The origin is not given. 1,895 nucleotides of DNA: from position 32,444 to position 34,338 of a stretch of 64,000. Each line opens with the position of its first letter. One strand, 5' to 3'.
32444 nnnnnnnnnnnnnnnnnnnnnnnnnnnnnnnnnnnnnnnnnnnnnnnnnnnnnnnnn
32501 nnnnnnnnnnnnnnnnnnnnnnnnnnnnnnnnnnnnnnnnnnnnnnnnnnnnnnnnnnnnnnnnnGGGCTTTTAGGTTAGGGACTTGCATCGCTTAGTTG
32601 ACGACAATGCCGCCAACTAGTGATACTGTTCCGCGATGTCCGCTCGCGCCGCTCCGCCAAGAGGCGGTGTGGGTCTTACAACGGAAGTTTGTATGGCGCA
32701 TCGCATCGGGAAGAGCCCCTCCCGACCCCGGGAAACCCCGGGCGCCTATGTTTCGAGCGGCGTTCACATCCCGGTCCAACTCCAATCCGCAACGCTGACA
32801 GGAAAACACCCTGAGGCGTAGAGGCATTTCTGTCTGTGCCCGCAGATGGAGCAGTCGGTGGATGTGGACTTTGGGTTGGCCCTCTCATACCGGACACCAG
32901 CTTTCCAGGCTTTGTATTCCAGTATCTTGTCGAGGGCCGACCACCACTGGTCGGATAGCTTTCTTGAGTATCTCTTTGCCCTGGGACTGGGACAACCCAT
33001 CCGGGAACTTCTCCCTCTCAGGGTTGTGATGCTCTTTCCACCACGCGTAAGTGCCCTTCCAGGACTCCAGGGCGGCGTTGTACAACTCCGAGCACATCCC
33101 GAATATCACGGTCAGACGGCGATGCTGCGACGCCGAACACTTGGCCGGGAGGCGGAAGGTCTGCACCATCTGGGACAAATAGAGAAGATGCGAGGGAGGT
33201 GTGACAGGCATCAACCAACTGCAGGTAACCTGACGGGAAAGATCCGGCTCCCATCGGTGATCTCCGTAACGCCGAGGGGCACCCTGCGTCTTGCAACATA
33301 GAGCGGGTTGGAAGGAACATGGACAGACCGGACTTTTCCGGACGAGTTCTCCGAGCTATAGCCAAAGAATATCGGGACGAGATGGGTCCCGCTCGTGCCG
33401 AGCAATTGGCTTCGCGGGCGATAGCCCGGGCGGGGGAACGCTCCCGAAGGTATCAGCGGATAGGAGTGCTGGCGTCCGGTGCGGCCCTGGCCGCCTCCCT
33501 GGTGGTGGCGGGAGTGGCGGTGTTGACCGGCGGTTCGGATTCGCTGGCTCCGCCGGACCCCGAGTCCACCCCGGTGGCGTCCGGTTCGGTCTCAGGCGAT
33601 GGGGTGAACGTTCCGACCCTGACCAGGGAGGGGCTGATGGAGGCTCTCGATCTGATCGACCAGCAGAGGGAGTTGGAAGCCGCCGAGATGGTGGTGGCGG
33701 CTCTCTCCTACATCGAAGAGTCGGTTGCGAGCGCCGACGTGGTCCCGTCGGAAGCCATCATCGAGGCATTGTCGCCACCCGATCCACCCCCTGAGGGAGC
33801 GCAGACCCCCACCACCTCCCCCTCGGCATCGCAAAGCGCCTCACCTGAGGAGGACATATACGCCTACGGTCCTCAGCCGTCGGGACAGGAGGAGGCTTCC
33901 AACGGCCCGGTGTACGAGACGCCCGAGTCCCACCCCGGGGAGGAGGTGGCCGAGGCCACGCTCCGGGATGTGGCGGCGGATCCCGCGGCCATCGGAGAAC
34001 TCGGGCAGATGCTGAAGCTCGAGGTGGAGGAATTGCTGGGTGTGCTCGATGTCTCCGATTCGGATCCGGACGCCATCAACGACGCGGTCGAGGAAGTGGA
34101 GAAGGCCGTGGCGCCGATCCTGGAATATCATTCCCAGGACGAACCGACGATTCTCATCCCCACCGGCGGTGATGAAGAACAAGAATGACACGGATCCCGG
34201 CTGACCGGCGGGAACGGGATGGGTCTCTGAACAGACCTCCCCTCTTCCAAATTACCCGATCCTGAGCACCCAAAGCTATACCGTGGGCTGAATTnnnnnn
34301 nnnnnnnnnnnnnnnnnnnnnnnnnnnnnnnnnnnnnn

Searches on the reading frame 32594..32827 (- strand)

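Call 69: search_protein_families(library=pfam, proteins=[window:32594-32827:-], max_evalue=0.01)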
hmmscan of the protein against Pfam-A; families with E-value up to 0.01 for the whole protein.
window:32594-32827:- (77 aa): 1 family
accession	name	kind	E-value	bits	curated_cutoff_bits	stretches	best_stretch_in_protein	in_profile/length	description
PF07282.18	Cas12f1-like_TNB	-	1.6e-08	35.1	26.3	1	6-27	39-60/60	Cas12f1-like, TNB domain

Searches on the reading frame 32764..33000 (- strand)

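Call 69: search_protein_families(library=pfam, proteins=[window:32764-33000:-], max_evalue=0.01)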
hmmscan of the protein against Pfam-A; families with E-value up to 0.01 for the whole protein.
window:32764-33000:- (78 aa): 1 family
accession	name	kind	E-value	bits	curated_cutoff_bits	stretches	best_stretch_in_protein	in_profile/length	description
PF07282.18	Cas12f1-like_TNB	-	6.1e-10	39.6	26.3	1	20-58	1-39/60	Cas12f1-like, TNB domain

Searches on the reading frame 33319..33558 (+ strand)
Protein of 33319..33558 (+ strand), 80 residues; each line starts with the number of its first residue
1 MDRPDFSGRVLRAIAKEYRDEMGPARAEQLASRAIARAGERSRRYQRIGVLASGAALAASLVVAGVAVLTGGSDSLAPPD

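Call 51: search_solved_structures(query=A2, max_evalue=10, show_alignments=2)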
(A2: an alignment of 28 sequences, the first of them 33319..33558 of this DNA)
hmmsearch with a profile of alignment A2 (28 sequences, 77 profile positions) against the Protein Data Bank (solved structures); distinct sequences matched with E-value up to 10: 8.
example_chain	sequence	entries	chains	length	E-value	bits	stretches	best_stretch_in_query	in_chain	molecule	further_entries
5m0k_A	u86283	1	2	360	0.067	16.7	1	39-69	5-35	Beta-xylanase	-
4ob1_A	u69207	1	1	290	0.17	15.3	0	13-38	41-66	Cobalt-containing nitrile hydratase subunit alpha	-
6gyb_c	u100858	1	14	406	0.62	13.6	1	41-71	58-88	VirB10 protein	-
9j0h_A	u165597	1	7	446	0.78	13.2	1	10-61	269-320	styrene monooxygenase/indole monooxygenase family protein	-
9vke_A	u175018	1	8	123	0.83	13.2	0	6-22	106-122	De novo designed zinc hydrolase 11-7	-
6m4n_D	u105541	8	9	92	1.1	12.7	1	25-67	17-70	Serine palmitoyltransferase small subunit A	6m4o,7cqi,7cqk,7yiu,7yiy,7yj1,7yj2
7tgh_R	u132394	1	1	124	1.2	12.6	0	32-64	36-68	UNK5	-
7bqq_A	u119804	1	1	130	2.6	11.6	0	8-40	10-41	Gogy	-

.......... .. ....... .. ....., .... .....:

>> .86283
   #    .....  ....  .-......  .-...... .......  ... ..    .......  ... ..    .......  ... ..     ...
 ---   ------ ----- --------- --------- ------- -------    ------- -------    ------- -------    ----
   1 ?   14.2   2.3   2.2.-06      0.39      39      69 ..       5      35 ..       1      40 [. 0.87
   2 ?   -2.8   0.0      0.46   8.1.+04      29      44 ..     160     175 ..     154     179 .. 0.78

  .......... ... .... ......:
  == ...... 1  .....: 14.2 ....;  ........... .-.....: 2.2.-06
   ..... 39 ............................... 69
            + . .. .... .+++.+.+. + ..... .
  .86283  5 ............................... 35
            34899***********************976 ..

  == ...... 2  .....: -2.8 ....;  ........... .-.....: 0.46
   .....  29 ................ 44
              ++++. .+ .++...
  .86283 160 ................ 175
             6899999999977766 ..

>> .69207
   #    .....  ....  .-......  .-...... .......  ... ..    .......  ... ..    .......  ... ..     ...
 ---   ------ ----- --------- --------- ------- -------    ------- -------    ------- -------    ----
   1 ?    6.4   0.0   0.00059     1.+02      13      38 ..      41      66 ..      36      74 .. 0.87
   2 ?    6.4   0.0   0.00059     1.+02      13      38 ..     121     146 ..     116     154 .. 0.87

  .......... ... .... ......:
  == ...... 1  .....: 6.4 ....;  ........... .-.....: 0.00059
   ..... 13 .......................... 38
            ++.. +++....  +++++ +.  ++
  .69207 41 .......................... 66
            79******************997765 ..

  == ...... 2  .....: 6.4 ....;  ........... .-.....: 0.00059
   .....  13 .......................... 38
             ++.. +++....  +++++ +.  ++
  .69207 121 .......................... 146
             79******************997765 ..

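Call 60: find_homologous_proteins(query=A2, max_evalue=0.001)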
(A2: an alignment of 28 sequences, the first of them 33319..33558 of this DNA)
Query A2 (28 sequences) (80 aa, profile of the alignment): 3 proteins with E <= 0.001 among 7999 candidates.
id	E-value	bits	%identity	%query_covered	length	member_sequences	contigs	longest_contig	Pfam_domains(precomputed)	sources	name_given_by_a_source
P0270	1.2e-22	98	86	100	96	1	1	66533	-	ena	-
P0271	6.2e-9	54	50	13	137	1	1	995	PF18915.6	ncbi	-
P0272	4.3e-8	51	60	13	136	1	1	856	-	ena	-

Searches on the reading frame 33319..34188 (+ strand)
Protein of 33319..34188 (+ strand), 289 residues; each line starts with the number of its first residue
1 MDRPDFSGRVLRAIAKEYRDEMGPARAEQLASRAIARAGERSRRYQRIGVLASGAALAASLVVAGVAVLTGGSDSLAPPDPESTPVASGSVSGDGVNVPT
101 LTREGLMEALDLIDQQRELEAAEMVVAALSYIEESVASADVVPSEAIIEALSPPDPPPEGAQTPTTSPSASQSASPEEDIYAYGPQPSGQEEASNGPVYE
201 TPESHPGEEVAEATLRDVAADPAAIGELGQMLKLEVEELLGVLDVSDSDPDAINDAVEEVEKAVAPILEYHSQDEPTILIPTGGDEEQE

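Call 3: search_protein_families(library=pfam, proteins=[window:33319-34188:+], max_evalue=1)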
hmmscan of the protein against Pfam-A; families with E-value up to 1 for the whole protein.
window:33319-34188:+ (289 aa): 0 families

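Call 4: search_protein_families(library=ncbifam, proteins=[window:33319-34188:+], max_evalue=1)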
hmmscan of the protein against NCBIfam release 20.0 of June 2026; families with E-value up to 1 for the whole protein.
window:33319-34188:+ (289 aa): 2 families
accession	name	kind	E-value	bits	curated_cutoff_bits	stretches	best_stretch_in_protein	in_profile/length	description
NF038083.1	CU044_5270_fam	subfamily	0.71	9.6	100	0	26-90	8-72/284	CU044_5270 family protein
NF049861.1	SCO2400_fam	subfamily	0.9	10.1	55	1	20-67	72-118/136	SCO2400 family protein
